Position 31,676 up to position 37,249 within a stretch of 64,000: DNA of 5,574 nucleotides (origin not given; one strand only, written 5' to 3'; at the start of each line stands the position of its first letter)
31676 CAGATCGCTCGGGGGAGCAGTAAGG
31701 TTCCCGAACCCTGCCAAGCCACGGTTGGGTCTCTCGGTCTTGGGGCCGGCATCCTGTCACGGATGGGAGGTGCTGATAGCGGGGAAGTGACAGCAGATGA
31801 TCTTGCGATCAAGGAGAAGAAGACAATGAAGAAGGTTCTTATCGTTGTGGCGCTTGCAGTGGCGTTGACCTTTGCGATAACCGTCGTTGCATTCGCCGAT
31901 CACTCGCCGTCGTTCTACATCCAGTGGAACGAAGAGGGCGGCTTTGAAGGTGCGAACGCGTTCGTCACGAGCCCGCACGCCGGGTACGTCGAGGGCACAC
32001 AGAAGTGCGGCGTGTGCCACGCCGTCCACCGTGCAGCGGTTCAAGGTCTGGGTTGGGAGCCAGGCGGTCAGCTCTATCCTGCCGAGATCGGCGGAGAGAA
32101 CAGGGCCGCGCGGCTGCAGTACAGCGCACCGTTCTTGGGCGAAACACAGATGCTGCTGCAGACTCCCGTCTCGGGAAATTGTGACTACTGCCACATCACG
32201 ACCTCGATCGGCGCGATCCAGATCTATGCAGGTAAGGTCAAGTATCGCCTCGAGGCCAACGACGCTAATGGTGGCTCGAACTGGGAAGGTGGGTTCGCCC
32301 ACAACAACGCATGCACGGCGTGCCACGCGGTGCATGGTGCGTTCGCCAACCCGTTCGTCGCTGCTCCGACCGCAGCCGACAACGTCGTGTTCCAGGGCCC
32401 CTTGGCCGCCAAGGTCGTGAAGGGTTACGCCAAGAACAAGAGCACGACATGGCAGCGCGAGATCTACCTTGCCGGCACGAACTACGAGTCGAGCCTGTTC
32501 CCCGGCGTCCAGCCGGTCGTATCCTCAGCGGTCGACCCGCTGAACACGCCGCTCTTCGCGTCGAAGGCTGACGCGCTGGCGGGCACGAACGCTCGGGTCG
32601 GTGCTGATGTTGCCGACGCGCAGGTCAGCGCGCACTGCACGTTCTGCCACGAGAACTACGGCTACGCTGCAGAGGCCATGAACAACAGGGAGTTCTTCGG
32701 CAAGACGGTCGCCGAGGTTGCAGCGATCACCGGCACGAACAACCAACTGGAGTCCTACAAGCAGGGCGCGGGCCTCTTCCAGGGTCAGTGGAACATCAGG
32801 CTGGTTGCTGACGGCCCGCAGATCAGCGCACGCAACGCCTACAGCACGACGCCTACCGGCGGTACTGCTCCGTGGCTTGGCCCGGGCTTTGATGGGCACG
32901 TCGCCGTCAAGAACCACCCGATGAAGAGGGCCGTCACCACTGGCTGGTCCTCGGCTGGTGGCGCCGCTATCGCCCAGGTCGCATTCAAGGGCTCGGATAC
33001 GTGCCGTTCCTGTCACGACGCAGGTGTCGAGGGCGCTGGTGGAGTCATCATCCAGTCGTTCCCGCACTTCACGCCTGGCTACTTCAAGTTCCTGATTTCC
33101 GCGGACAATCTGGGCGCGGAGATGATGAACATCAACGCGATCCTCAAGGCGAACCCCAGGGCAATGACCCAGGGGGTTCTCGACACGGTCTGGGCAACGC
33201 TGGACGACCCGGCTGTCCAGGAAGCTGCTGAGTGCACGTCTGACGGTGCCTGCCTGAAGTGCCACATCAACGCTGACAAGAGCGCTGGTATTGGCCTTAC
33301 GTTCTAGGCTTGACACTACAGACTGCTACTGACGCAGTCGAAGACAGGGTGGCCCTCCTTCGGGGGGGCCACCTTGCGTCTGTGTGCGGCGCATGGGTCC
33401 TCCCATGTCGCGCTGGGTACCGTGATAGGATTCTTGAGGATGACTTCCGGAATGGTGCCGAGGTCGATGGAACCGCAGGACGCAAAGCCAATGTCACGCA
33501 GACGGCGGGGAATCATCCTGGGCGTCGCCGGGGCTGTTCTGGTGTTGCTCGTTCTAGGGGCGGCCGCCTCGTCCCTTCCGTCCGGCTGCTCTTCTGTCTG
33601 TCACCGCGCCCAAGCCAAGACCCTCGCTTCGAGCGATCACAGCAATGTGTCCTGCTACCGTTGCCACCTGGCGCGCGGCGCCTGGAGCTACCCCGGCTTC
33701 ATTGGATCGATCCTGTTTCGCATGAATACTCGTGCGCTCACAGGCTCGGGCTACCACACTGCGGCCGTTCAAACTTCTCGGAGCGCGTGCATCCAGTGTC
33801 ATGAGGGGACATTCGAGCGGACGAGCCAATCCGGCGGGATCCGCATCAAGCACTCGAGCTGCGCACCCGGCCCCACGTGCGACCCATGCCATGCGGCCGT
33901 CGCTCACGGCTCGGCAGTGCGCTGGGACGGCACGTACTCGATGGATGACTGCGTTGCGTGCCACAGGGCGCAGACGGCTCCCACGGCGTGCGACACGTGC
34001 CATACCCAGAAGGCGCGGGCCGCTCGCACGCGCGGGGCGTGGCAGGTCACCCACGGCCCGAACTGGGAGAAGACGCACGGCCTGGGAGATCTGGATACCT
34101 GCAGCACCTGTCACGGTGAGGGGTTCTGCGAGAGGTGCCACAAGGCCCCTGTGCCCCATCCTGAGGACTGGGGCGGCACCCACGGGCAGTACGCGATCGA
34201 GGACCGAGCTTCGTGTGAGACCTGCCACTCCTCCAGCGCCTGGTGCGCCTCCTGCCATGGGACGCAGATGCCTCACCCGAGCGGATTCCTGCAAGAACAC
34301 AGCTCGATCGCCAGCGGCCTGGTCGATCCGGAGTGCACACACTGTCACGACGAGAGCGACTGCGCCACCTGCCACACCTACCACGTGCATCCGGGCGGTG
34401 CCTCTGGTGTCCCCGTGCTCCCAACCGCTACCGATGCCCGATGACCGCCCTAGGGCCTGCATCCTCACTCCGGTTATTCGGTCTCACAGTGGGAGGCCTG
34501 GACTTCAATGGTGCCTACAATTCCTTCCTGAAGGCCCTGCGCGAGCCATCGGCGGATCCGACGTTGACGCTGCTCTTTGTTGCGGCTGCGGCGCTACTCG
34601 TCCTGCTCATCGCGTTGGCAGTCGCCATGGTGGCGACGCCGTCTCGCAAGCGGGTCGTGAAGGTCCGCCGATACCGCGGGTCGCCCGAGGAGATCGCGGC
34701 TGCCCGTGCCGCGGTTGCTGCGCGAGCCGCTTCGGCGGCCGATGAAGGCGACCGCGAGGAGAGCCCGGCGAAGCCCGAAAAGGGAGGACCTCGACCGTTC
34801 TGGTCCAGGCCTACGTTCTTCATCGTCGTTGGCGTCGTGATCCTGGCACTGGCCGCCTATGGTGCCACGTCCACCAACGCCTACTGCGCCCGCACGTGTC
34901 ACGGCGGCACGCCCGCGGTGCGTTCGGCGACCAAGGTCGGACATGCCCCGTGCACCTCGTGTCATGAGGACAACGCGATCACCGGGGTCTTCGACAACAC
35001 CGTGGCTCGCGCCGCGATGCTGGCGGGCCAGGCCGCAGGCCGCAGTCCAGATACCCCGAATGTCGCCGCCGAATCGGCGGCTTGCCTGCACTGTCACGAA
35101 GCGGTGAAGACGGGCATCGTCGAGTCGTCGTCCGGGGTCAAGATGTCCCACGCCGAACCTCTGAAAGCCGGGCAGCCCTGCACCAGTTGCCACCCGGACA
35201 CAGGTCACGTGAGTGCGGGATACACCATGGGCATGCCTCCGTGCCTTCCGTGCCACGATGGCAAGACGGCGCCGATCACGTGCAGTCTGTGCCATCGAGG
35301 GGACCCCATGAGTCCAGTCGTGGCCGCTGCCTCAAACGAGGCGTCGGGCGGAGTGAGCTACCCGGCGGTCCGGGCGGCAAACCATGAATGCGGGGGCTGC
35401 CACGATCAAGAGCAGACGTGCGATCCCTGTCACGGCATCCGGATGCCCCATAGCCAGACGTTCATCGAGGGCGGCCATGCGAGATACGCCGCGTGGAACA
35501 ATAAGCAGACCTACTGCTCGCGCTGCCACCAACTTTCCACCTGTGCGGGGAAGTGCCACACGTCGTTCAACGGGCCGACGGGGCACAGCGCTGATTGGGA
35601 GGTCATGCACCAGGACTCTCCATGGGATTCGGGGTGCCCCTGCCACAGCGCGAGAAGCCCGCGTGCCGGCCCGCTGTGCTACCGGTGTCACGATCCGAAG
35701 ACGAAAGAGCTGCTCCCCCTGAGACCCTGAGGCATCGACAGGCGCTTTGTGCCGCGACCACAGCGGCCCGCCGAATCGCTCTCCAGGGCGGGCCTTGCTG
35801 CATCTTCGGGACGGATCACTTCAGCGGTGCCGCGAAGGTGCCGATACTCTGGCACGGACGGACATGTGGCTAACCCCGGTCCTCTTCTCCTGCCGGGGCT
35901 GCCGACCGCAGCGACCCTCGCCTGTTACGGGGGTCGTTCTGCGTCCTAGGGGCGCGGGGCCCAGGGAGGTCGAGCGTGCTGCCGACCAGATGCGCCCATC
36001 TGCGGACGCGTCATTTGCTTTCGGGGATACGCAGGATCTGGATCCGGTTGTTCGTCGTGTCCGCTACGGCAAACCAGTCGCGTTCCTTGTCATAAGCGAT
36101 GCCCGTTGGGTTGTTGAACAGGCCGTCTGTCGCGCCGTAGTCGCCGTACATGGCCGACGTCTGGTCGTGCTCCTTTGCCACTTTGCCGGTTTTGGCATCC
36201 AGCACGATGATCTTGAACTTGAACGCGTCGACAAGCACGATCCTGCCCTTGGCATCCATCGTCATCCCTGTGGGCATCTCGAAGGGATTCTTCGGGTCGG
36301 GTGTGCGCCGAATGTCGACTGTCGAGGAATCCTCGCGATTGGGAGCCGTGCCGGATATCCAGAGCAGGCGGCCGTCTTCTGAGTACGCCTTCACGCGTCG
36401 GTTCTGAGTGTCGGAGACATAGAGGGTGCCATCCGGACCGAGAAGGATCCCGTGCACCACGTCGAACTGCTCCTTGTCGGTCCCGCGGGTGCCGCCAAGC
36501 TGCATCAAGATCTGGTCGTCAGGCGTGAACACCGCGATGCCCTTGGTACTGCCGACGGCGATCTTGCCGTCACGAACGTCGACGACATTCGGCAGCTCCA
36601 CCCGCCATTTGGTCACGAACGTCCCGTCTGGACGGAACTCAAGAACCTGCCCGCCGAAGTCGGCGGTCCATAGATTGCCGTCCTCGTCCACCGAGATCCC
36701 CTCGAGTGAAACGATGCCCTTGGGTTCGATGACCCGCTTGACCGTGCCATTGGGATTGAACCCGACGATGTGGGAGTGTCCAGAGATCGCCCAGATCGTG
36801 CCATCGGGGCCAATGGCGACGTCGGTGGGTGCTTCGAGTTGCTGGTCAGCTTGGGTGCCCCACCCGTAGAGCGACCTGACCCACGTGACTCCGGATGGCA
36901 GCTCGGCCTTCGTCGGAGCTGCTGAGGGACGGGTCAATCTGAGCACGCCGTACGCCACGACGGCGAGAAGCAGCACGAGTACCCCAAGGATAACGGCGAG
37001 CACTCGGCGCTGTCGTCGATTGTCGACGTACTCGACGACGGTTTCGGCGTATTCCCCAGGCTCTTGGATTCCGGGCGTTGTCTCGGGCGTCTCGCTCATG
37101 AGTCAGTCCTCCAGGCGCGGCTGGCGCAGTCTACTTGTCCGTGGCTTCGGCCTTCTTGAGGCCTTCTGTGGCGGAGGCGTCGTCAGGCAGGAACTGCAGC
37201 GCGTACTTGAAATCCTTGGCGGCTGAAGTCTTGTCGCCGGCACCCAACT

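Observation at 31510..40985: Six-gene multihaem cytochrome island: candidate extracellular electron-transfer conduit for a Gram-positive-type envelope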

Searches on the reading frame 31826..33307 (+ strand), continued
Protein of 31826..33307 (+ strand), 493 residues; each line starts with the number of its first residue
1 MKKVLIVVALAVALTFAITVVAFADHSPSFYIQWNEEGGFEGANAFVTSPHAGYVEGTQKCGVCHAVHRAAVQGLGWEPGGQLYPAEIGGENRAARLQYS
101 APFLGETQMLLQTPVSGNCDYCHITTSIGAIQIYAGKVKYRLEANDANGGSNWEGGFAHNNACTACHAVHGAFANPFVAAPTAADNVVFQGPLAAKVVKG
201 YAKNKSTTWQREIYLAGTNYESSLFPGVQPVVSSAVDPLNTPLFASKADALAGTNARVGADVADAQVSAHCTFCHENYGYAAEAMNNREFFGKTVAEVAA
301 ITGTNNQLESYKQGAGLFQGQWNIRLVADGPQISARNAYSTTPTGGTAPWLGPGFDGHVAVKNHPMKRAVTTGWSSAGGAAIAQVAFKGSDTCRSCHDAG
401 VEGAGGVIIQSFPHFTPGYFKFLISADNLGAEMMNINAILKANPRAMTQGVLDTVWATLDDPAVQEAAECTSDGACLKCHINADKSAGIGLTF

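Call 87: search_solved_structures(query=A3, max_evalue=10, show_alignments=0)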
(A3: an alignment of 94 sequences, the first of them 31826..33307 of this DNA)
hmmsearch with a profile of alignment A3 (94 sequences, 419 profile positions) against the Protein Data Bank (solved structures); distinct sequences matched with E-value up to 10: 20.
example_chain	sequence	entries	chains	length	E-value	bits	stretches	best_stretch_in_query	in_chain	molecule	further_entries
7vrj_C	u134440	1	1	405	0.0016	20.7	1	114-247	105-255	Photosynthetic reaction center cytochrome c subunit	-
1fcd_C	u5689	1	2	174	0.011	18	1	156-285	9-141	FLAVOCYTOCHROME C SULFIDE DEHYDROGENASE (CYTOCHROME SUBUNIT)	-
8wdu_C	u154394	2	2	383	0.012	17.8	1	114-162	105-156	Photosynthetic reaction center cytochrome c subunit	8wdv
9j2f_C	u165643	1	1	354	0.056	15.6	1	105-162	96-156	Photosynthetic reaction center cytochrome c subunit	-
3vrd_A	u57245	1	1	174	0.076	15.2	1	156-291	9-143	Flavocytochrome c heme subunit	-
5b5m_C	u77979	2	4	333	0.11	14.6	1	114-165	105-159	Photosynthetic reaction center cytochrome c subunit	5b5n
7c52_C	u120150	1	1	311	0.13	14.4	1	114-183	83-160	Photosynthetic reaction center cytochrome c subunit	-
3t6d_C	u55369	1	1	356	0.18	13.9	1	104-162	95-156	Photosynthetic reaction center cytochrome c subunit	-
1eys_C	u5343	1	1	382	0.2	13.8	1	114-163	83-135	PHOTOSYNTHETIC REACTION CENTER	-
3wmm_C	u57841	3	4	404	0.23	13.6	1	114-164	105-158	Photosynthetic reaction center C subunit | Photosynthetic reaction center cytochrome c subunit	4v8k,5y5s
2dnh_A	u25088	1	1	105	0.65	12.1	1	145-185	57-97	Bruno-like 5, RNA binding protein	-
9m8m_C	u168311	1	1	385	0.93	11.6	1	115-251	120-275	Photosynthetic reaction center cytochrome c subunit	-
3b42_A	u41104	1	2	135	0.97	11.5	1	308-328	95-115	Methyl-accepting chemotaxis protein, putative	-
1etp_A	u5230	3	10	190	1.7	10.7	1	151-248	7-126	CYTOCHROME C4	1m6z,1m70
3mk7_C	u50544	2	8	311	1.7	10.7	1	203-267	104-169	Cytochrome c oxidase, cbb3-type, subunit P | Cbb3-type cytochrome c oxidase subunit CcoP1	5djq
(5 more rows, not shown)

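Call 92: search_protein_families(library=pfam, proteins=[L006:16976-18904:+, L024:5855-7792:+], max_evalue=0.001)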
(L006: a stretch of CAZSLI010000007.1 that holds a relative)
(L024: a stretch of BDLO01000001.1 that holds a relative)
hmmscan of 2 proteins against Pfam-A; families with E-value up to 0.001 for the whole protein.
L006:16976-18904:+ (642 aa): 1 family
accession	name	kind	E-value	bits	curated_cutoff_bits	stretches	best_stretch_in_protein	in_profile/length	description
PF04932.20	Wzy_C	-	5.7e-14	52.6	31.7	1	249-393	2-149/149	O-Antigen ligase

L024:5855-7792:+ (645 aa): 1 family
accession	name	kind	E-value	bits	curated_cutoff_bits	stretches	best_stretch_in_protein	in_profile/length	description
PF04932.20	Wzy_C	-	2.6e-12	47.2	31.7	1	253-399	2-148/149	O-Antigen ligase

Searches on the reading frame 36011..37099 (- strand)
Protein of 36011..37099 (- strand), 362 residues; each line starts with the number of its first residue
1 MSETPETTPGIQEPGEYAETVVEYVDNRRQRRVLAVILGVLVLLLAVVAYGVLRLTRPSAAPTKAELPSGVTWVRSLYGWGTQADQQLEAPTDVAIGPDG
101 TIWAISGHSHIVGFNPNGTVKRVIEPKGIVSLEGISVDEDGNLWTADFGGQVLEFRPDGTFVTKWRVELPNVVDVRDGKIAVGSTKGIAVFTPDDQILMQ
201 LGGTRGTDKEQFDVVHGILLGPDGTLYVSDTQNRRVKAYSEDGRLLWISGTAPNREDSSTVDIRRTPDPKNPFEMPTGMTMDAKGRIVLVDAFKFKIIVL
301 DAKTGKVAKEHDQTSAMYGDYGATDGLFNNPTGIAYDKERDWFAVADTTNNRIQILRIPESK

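Call 4: search_protein_families(library=pfam, proteins=[window:36011-37099:-], max_evalue=0.1)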
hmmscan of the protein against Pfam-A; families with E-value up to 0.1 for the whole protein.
window:36011-37099:- (362 aa): 13 families
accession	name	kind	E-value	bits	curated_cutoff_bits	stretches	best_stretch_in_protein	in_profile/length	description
PF01436.27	NHL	-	1.5e-18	66.3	20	1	328-355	1-27/28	NHL repeat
PF08450.18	SGL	-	2.2e-11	44.3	26.3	2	133-169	187-224/246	SMP-30/Gluconolactonase/LRE-like region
PF25021.1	TEN_NHL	-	2.8e-07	30.3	27.1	0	209-240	326-357/357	Teneurin NHL domain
PF24684.1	Vgb_lyase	-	8.9e-05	21.9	50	1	91-147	15-198/290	Virginiamycin B lyase family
PF20067.5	SSL_N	-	0.00017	21.8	18.9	0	133-154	24-45/46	Strictosidine synthase-like, N-terminal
PF13449.12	Phytase-like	-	0.00035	21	27.6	0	128-174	67-111/284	Esterase-like activity of phytase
PF07494.17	Reg_prop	-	0.00093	19.6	20.4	0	134-145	9-20/24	Two component regulator propeller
PF01731.26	Arylesterase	-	0.0032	18.1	21.3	0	328-357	53-82/86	Arylesterase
PF13360.13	PQQ_2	-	0.0035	17.4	27.6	1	217-313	67-146/233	Outer membrane protein assembly factor BamB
PF16819.11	DUF5074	-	0.0075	15.8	27.2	0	92-121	185-219/353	Domain of unknown function (DUF5074)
PF20082.4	DUF6476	-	0.0082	16.5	24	0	35-72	14-54/91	Family of unknown function (DUF6476)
PF23500.1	DUF7133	-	0.019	14.7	27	0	90-112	330-352/385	Domain of unknown function (DUF7133)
PF20569.3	DUF6778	-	0.07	13.4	27.4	0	278-334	74-130/164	Family of unknown function (DUF6778)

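Call 5: search_protein_families(library=ncbifam, proteins=[window:36011-37099:-], max_evalue=0.1)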
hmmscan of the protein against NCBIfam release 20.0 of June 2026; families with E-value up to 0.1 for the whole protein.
window:36011-37099:- (362 aa): 4 families
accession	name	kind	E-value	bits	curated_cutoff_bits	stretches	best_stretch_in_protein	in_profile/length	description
NF035926.1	scyF_NHL_VPEP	equivalog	2.9e-17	62.9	350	2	132-263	154-297/376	scytonemin biosynthesis PEP-CTERM protein ScyF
NF033206.1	ScyE_fam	subfamily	1e-08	35.2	80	1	91-184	208-319/333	ScyD/ScyE family protein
NF047780.1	LIC12708_fam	subfamily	2.4e-05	23.4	150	1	223-305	66-151/391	LIC_12708 family protein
TIGR02604.1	Piru_Ver_Nterm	subfamily_domain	0.00037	20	122.2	0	211-239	320-347/367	PVC-type heme-binding CxxCH protein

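Call 70: find_encoding_contigs(protein=window:36011-37099:-, flank=10000, max_places=4)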
Protein window:36011-37099:- (362 aa): 1 contig read that carries it; 1 place shown.
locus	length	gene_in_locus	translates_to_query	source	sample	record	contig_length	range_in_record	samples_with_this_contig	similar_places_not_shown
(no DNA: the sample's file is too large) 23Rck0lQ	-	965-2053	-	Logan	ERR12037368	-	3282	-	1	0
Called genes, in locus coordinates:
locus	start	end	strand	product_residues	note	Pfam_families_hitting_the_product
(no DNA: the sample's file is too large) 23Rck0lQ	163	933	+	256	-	PF13371:TPR_9 (faint), PF13432:TPR_16 (faint), PF14559:TPR_19 (faint), PF07719:TPR_2 (faint), PF13181:TPR_8 (faint), PF00515:TPR_1 (faint)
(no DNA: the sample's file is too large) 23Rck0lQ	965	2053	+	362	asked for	PF08450:SGL (faint), PF25021:TEN_NHL (faint), PF01436:NHL (faint)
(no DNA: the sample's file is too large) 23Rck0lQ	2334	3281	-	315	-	?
